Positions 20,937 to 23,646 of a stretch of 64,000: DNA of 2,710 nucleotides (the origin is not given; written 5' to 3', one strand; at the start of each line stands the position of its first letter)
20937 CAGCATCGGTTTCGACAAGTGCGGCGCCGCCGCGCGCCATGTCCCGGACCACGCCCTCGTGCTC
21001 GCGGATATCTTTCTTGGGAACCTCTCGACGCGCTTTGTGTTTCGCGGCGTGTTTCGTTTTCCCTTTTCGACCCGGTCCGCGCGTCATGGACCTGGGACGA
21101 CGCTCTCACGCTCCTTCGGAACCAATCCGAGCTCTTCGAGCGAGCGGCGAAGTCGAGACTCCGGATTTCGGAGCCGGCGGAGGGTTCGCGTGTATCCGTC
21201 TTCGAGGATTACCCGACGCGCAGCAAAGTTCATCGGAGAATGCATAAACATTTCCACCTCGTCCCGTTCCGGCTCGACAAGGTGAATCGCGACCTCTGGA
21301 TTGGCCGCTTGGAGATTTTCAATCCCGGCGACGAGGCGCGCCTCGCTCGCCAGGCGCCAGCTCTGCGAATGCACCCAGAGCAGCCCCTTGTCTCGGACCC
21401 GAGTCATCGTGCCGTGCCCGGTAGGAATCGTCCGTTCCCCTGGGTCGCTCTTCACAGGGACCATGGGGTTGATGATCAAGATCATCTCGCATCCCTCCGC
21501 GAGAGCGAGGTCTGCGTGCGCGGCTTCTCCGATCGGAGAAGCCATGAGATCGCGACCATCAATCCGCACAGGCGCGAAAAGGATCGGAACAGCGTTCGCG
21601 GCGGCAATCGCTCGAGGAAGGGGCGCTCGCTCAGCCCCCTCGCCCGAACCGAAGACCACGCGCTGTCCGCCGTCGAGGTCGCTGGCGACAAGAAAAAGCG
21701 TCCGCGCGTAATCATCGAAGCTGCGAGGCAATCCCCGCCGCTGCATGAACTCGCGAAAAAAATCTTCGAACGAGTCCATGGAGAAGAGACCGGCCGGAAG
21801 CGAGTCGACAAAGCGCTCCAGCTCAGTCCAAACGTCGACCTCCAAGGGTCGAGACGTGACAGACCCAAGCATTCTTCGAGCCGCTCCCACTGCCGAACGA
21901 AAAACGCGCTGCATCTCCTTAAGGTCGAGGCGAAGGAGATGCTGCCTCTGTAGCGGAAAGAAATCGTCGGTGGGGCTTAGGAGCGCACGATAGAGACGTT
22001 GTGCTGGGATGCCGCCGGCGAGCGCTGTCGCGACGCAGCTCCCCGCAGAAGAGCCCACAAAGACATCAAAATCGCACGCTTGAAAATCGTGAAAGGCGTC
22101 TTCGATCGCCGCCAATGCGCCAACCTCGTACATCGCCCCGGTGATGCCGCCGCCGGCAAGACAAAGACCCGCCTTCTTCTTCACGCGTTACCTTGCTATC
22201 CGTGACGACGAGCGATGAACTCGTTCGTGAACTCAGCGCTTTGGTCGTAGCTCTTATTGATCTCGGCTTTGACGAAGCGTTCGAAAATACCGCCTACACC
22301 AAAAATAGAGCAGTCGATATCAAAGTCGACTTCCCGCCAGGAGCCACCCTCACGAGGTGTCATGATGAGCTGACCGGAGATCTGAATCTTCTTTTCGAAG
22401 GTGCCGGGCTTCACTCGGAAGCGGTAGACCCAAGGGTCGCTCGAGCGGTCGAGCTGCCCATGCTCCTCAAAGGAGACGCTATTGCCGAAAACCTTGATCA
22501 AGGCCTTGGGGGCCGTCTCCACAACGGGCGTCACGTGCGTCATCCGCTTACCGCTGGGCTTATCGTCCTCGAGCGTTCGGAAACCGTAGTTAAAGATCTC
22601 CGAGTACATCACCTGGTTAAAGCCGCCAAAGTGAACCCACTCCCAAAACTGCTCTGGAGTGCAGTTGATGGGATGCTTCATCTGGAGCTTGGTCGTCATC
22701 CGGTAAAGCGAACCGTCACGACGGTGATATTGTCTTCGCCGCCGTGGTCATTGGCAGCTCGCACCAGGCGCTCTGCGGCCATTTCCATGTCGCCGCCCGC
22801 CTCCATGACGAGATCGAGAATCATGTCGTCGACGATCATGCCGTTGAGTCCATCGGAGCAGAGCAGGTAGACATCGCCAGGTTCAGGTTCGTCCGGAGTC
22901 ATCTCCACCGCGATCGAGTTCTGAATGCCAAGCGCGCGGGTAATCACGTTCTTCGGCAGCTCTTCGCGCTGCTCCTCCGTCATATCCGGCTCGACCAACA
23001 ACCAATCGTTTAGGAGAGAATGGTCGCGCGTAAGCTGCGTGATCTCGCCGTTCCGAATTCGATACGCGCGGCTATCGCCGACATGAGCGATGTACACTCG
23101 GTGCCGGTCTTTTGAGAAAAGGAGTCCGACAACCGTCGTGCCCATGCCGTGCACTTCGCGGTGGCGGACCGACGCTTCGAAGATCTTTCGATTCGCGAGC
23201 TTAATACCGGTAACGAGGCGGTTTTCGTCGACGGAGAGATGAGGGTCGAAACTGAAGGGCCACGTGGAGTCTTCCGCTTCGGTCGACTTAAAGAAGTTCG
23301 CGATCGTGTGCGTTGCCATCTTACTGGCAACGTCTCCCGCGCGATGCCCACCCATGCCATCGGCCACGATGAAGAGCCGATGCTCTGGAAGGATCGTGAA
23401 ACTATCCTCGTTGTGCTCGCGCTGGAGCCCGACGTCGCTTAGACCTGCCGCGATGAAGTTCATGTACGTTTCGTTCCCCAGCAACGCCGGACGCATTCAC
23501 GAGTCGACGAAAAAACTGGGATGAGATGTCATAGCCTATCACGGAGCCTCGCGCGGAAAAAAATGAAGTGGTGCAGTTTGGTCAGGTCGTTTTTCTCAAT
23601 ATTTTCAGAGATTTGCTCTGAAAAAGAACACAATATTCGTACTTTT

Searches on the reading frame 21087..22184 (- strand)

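Call 76: search_protein_families(library=pfam, proteins=[window:21087-22184:-], max_evalue=0.001)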
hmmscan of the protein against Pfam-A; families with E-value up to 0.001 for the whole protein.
window:21087-22184:- (366 aa): 1 family
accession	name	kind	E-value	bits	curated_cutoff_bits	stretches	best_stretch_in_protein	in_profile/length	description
PF01734.28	Patatin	-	3.1e-18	67.1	27.7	1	7-212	1-175/191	Patatin-like phospholipase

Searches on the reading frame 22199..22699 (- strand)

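Call 77: search_protein_families(library=pfam, proteins=[window:22199-22699:-], max_evalue=0.001)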
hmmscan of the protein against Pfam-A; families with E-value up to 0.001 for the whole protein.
window:22199-22699:- (167 aa): 1 family
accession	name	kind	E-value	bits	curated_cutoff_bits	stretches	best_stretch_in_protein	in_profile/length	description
PF10698.15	DUF2505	-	1.1e-09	39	26.9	1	45-162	40-158/158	Protein of unknown function (DUF2505)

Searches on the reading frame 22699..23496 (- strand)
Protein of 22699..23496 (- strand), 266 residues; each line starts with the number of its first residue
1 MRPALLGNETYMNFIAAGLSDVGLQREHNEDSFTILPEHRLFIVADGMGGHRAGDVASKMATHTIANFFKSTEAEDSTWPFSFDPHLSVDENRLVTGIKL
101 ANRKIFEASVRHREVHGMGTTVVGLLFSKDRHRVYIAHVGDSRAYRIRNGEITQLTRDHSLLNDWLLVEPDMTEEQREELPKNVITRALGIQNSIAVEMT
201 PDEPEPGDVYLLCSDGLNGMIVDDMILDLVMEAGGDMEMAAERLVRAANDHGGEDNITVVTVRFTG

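Call 77: search_protein_families(library=pfam, proteins=[window:22699-23496:-], max_evalue=0.001)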
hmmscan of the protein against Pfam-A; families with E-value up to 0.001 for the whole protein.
window:22699-23496:- (266 aa): 3 families
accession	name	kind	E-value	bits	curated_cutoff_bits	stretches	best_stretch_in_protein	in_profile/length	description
PF13672.11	PP2C_2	-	3.5e-15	56.6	24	1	26-220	9-177/209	Protein phosphatase 2C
PF00481.26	PP2C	-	6.3e-12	46.1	20.3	1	37-160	32-141/255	Protein phosphatase 2C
PF07228.17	SpoIIE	-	3.9e-06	27.4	25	0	176-264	92-191/192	Stage II sporulation protein E (SpoIIE)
